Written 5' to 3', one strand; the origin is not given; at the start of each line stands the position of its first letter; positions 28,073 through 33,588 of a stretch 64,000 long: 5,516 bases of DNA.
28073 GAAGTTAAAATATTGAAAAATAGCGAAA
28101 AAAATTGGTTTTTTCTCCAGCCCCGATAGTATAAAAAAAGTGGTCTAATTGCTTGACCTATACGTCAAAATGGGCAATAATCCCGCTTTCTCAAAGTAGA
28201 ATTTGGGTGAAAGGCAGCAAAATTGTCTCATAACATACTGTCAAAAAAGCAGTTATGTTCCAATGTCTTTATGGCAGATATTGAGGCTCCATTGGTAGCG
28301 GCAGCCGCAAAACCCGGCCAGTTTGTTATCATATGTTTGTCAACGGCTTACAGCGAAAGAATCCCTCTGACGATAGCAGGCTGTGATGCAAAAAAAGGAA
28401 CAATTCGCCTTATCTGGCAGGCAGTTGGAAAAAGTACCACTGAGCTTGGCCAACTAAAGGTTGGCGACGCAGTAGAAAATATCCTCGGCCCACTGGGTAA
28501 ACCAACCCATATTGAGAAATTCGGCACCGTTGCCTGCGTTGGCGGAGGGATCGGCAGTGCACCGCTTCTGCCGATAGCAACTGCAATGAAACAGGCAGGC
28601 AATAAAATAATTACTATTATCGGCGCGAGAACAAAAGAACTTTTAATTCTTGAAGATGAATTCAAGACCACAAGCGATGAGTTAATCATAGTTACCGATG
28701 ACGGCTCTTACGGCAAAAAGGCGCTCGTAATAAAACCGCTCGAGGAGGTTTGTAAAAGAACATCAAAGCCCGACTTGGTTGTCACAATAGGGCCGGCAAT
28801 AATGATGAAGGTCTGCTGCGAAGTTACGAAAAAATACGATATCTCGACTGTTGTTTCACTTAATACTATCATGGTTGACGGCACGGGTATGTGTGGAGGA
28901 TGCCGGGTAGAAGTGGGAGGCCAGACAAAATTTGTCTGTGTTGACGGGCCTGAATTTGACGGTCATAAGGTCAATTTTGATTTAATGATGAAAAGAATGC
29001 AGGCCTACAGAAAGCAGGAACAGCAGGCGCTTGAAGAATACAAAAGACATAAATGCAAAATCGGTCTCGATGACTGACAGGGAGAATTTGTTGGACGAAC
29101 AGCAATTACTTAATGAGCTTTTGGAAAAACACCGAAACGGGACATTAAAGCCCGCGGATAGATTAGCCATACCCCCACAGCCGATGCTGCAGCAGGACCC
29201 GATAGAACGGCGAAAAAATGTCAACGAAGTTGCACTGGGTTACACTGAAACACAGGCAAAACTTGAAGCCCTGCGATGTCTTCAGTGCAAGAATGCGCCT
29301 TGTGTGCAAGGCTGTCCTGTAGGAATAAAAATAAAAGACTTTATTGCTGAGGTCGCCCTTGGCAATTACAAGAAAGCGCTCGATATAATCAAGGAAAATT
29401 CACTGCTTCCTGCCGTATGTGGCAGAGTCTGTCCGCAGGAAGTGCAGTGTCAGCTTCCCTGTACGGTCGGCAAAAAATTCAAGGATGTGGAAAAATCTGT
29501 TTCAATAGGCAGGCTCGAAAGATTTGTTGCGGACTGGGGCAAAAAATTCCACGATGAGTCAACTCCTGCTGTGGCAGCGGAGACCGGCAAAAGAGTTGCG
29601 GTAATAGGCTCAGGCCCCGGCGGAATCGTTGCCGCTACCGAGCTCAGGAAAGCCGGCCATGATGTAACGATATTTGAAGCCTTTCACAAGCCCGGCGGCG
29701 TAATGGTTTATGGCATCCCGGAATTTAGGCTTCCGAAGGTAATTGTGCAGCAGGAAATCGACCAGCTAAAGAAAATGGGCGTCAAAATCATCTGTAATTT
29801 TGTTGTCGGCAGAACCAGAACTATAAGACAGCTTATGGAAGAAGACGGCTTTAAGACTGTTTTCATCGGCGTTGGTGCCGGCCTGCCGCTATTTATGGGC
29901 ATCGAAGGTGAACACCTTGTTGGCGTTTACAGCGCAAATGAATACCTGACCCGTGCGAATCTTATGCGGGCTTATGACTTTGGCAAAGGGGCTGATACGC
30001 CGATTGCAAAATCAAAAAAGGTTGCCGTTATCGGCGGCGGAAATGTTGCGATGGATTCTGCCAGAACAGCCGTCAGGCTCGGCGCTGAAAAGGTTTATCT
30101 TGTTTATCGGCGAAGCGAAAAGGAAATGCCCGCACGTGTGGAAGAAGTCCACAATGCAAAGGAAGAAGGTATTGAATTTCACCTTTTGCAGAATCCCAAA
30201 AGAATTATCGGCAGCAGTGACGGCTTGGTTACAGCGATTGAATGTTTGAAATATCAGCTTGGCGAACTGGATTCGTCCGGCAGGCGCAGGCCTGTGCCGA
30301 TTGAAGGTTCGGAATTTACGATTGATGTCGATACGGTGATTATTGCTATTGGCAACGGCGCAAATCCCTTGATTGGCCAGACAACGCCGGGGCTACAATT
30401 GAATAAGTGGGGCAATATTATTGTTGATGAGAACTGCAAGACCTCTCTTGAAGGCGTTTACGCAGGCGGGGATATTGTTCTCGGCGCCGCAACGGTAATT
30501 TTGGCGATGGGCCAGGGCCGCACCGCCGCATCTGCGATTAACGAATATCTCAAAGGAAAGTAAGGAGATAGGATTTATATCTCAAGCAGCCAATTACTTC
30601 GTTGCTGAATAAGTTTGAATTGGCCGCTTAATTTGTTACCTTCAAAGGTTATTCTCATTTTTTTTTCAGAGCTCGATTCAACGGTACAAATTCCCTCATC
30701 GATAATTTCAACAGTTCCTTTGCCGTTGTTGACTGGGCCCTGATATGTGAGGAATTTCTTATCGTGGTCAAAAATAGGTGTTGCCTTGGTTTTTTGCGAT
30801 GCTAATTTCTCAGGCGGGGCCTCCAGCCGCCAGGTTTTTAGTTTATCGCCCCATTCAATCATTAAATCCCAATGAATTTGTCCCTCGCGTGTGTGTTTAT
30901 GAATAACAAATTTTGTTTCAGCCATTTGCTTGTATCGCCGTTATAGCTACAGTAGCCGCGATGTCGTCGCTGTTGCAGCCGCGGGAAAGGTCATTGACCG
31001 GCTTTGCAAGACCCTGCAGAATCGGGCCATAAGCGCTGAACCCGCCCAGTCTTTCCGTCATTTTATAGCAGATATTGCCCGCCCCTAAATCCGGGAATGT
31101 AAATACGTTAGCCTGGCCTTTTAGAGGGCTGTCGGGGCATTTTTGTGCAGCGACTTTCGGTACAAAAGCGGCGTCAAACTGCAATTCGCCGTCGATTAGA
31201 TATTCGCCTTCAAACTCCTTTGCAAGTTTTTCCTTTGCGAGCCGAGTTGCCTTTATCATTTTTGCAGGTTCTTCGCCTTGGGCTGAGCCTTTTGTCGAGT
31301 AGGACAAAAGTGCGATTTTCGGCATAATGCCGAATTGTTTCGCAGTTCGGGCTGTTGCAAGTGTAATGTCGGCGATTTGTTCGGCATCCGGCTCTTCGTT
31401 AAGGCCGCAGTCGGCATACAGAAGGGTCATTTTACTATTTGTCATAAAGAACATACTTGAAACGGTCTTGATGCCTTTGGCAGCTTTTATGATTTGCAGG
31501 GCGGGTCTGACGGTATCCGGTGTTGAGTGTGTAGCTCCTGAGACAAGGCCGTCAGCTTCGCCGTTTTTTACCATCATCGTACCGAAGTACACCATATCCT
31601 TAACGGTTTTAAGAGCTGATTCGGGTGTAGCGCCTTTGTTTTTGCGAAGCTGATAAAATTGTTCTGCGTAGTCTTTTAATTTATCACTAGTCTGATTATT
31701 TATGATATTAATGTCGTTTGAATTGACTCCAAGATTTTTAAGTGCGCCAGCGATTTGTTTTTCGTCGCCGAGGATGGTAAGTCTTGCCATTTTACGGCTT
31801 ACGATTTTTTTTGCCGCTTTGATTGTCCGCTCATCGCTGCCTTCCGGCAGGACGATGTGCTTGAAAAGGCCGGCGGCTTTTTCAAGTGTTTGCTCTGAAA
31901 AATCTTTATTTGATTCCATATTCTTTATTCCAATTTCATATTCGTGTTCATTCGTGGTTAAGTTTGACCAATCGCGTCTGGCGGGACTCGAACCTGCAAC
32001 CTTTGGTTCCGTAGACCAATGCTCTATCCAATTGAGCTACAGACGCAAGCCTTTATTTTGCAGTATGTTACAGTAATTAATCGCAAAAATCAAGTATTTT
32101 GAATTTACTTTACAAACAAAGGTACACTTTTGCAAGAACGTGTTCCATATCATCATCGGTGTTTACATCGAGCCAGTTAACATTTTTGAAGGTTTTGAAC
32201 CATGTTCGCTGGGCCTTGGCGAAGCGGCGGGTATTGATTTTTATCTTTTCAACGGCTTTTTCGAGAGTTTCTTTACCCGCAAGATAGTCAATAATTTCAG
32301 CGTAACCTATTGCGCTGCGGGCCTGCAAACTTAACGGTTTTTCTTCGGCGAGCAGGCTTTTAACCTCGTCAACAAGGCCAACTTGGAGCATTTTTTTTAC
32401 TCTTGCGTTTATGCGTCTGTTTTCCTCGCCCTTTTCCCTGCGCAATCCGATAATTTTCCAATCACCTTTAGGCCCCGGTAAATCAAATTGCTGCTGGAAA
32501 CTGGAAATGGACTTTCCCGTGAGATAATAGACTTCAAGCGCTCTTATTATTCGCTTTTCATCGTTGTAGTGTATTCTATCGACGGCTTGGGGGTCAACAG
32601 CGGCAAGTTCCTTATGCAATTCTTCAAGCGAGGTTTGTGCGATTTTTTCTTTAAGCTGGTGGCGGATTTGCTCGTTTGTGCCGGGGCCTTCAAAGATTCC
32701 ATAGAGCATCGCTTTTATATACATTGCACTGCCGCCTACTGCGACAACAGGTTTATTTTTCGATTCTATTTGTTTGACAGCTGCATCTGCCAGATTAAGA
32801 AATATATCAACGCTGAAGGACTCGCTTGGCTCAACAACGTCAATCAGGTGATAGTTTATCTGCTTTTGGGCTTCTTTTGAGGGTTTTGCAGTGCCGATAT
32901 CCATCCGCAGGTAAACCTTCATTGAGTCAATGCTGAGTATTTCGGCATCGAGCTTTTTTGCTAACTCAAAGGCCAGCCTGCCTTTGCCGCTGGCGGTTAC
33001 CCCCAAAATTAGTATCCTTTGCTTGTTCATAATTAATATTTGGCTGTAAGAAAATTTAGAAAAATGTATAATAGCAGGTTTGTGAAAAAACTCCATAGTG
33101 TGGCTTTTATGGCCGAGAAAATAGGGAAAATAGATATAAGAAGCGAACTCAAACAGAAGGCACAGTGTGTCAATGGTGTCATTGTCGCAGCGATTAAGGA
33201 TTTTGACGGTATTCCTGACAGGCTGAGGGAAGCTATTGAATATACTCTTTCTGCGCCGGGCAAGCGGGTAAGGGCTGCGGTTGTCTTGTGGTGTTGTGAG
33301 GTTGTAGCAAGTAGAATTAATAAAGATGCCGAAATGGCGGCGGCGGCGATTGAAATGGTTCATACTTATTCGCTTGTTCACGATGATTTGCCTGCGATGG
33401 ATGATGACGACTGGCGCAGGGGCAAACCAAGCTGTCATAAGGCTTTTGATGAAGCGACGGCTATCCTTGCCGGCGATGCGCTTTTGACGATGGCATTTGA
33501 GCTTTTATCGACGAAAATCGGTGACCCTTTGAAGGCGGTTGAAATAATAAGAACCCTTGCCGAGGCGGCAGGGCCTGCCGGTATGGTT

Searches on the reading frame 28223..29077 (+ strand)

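Call 83: search_protein_families(library=pfam, proteins=[window:28223-29077:+], max_evalue=0.001)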
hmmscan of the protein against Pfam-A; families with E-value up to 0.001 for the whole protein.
window:28223-29077:+ (284 aa): 1 family
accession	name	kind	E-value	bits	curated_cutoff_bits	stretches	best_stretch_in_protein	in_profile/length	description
PF10418.14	DHODB_Fe-S_bind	-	3.9e-14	52.5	23.9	1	214-250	1-40/41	Iron-sulfur cluster binding domain of dihydroorotate dehydrogenase B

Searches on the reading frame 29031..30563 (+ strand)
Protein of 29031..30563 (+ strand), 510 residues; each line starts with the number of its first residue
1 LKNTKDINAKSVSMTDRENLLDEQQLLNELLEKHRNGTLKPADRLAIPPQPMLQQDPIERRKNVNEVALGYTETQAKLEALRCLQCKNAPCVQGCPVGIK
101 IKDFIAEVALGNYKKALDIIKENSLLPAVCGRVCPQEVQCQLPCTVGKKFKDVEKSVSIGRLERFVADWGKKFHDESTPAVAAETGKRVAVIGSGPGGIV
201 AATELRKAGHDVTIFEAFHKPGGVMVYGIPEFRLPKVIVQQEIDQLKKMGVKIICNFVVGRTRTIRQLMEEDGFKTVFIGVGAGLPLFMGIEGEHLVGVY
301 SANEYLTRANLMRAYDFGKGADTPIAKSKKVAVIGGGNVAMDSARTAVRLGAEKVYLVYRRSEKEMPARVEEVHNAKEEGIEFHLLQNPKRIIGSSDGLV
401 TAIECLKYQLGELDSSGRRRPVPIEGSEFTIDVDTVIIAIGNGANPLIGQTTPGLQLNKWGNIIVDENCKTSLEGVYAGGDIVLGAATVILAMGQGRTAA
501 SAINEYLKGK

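Call 83: search_protein_families(library=pfam, proteins=[window:29031-30563:+], max_evalue=0.001)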
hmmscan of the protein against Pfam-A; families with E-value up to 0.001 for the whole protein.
window:29031-30563:+ (510 aa): 15 families
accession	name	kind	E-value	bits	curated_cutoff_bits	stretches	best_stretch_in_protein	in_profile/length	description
PF14691.11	Fer4_20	-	1e-38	132.1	25.8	1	60-171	1-109/113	Dihydroprymidine dehydrogenase domain II, 4Fe-4S cluster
PF07992.20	Pyr_redox_2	-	4.8e-38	131.7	26.1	1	188-496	2-291/291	Pyridine nucleotide-disulphide oxidoreductase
PF00070.33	Pyr_redox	-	6.1e-15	55.9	22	1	330-404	1-78/82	Pyridine nucleotide-disulphide oxidoreductase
PF13738.12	Pyr_redox_3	-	9.1e-09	35.4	30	1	327-367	163-202/305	Pyridine nucleotide-disulphide oxidoreductase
PF13450.12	NAD_binding_8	-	2e-08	34.8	21.9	1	191-225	1-35/68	NAD(P)-binding Rossmann-like domain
PF12831.13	FAD_oxidored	-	2.1e-07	31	27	1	189-228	2-41/416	FAD dependent oxidoreductase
PF01262.27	AlaDh_PNT_C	-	2.8e-07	30.6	23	1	300-377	3-74/214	Alanine dehydrogenase/PNT, C-terminal domain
PF03486.20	HI0933_like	-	3.7e-06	27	50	1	188-222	2-36/244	HI0933-like protein Rossmann domain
PF01266.30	DAO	-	1.4e-05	25.2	27.9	1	188-223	1-37/353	FAD dependent oxidoreductase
PF13241.12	NAD_binding_7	-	6e-05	24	22.1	0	327-371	6-49/104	Putative NAD(P)-binding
PF01494.25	FAD_binding_3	-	0.00018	21.3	22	1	189-217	4-32/349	FAD binding domain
PF01593.30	Amino_oxidase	-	0.00019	21.3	19.8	1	197-223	2-28/443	Flavin containing amine oxidoreductase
PF03807.23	F420_oxidored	-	0.00022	22.2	21.6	0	330-373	1-44/94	NADP oxidoreductase coenzyme F420-dependent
PF01946.23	Thi4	-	0.00032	20.5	26.2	1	188-252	19-83/235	Thi4 family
PF00890.30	FAD_binding_2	-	0.00037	20.2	20.4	1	189-220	2-33/414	FAD binding domain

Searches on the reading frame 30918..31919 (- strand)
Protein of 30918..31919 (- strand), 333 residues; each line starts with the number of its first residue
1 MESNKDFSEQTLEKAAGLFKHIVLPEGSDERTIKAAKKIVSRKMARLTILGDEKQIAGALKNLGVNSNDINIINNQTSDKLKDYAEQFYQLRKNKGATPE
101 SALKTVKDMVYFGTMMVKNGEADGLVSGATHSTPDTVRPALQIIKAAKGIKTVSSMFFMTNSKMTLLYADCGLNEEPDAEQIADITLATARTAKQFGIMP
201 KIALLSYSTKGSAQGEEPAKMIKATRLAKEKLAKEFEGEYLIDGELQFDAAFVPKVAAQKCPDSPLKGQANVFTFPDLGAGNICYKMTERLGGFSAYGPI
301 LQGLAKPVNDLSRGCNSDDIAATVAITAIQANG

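Call 11: search_protein_families(library=pfam, proteins=[window:30918-31919:-], max_evalue=0.001)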
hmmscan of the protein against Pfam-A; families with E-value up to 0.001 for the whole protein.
window:30918-31919:- (333 aa): 1 family
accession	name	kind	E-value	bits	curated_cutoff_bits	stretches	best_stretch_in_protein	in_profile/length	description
PF01515.24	PTA_PTB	-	1.2e-123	413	24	1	7-328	2-319/319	Phosphate acetyl/butaryl transferase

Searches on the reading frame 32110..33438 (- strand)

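Call 11: search_protein_families(library=pfam, proteins=[window:32110-33438:-], max_evalue=0.001)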
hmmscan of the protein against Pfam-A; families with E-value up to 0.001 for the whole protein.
window:32110-33438:- (442 aa): 2 families
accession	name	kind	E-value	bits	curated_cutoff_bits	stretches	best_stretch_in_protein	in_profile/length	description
PF01715.23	IPPT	-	1.6e-80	270.8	23.6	1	175-416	2-242/243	IPP transferase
PF01745.22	IPT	-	3.9e-07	30.2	20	1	143-250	5-112/233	Isopentenyl transferase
